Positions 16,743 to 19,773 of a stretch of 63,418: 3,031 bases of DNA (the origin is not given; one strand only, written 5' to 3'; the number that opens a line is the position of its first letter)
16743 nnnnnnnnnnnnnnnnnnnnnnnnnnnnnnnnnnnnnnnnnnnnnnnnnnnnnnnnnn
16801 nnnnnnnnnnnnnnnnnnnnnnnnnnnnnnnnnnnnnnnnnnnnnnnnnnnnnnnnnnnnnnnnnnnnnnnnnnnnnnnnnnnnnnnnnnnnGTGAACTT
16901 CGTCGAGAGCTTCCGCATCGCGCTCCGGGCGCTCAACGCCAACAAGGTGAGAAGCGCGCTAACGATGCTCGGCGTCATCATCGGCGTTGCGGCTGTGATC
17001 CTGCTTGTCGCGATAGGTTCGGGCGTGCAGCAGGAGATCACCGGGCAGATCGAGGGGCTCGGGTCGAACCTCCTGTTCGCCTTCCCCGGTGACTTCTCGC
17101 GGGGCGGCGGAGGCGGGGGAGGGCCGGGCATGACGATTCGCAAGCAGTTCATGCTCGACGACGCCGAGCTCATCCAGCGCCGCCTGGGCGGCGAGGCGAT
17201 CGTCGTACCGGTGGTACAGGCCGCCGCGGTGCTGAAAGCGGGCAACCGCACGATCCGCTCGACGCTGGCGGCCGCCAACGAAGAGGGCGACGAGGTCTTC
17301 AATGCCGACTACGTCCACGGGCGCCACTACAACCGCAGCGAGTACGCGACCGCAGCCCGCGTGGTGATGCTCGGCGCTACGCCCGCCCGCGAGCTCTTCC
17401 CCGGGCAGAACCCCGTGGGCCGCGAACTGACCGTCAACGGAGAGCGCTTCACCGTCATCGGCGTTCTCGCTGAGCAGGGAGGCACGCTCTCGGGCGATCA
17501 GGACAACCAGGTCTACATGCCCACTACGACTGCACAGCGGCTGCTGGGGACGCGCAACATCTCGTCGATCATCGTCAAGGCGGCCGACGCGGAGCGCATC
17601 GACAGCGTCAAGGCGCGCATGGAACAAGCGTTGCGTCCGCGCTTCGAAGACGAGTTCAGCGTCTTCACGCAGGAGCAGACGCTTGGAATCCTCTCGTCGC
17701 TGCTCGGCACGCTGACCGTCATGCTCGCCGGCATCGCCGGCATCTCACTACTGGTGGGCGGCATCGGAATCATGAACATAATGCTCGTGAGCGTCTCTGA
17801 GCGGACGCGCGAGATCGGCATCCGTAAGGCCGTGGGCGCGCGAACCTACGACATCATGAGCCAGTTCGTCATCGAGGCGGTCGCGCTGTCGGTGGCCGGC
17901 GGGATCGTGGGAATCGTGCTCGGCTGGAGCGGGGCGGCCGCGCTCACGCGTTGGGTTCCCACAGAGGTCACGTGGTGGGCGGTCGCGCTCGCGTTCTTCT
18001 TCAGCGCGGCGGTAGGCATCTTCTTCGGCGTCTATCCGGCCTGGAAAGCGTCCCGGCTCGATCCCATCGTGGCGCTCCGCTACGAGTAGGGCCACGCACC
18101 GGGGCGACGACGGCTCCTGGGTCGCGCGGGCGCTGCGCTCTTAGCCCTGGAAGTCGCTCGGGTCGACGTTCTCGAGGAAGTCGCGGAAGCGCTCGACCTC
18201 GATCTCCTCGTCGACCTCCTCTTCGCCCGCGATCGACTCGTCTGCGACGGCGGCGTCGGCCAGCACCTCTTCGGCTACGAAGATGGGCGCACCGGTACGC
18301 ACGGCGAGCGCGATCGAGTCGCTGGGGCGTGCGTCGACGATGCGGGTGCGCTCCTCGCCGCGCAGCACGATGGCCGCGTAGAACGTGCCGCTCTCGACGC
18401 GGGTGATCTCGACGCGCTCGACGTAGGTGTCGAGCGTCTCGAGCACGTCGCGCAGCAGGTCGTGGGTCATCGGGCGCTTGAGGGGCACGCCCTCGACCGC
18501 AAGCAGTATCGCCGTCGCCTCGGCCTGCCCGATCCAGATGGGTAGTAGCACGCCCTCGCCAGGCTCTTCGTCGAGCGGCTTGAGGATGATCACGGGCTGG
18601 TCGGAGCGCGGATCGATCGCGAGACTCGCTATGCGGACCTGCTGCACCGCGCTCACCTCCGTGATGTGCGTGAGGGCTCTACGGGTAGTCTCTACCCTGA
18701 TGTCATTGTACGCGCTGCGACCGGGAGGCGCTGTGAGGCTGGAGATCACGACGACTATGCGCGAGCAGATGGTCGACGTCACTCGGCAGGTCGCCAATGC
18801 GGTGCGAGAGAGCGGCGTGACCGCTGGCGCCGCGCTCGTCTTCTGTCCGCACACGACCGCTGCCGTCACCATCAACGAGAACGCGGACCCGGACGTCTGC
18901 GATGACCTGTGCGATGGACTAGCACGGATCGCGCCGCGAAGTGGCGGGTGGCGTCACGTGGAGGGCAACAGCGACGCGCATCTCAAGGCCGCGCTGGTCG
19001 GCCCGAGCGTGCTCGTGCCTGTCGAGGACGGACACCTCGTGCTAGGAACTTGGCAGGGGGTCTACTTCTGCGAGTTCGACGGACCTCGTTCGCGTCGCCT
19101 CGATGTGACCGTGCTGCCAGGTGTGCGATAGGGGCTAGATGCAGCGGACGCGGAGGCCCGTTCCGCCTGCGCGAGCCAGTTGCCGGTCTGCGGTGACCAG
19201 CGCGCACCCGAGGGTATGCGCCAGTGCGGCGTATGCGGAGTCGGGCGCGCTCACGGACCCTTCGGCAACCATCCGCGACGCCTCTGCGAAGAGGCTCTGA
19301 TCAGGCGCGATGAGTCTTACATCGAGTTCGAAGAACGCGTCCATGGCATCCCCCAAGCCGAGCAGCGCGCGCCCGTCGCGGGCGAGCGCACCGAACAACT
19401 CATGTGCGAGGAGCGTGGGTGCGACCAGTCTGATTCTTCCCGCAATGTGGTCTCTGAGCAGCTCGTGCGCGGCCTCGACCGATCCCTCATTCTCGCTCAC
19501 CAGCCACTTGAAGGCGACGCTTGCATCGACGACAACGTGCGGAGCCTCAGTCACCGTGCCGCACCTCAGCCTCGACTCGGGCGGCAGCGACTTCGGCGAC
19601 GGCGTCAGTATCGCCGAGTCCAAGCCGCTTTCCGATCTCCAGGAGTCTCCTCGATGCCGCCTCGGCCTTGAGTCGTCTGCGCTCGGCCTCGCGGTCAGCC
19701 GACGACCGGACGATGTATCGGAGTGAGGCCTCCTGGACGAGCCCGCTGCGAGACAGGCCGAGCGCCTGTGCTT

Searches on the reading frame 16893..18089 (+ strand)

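Call 84: search_protein_families(library=pfam, proteins=[window:16893-18089:+], max_evalue=0.0001)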
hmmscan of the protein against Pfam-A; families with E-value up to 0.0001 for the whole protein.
window:16893-18089:+ (398 aa): 2 families
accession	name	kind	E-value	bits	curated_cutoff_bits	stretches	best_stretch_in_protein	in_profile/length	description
PF12704.14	MacB_PCD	-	1.6e-45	156.4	27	1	21-245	1-206/207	MacB-like periplasmic core domain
PF02687.27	FtsX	-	9.6e-21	74.5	25.5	1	281-391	3-120/120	FtsX-like permease C-terminal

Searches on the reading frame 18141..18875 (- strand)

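Call 84: search_protein_families(library=pfam, proteins=[window:18141-18875:-], max_evalue=0.0001)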
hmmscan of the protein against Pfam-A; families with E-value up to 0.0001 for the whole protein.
window:18141-18875:- (244 aa): 1 family
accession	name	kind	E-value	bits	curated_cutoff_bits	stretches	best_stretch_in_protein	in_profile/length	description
PF02577.19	BFN_dom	-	3.5e-38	130.3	27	1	106-211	8-110/112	Bifunctional nuclease domain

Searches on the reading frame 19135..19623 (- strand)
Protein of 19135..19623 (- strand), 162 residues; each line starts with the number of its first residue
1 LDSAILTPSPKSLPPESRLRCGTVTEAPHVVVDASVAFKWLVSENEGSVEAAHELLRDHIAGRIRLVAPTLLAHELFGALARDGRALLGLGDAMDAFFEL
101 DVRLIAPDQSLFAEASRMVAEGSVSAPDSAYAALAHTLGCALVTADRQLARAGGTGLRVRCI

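Call 86: search_protein_families(library=pfam, proteins=[window:19135-19623:-], max_evalue=0.0001)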
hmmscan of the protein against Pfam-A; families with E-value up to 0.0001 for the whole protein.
window:19135-19623:- (162 aa): 1 family
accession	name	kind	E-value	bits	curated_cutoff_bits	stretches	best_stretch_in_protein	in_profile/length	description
PF01850.27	PIN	-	3.7e-10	40.9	23.6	1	30-153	1-118/120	PIN domain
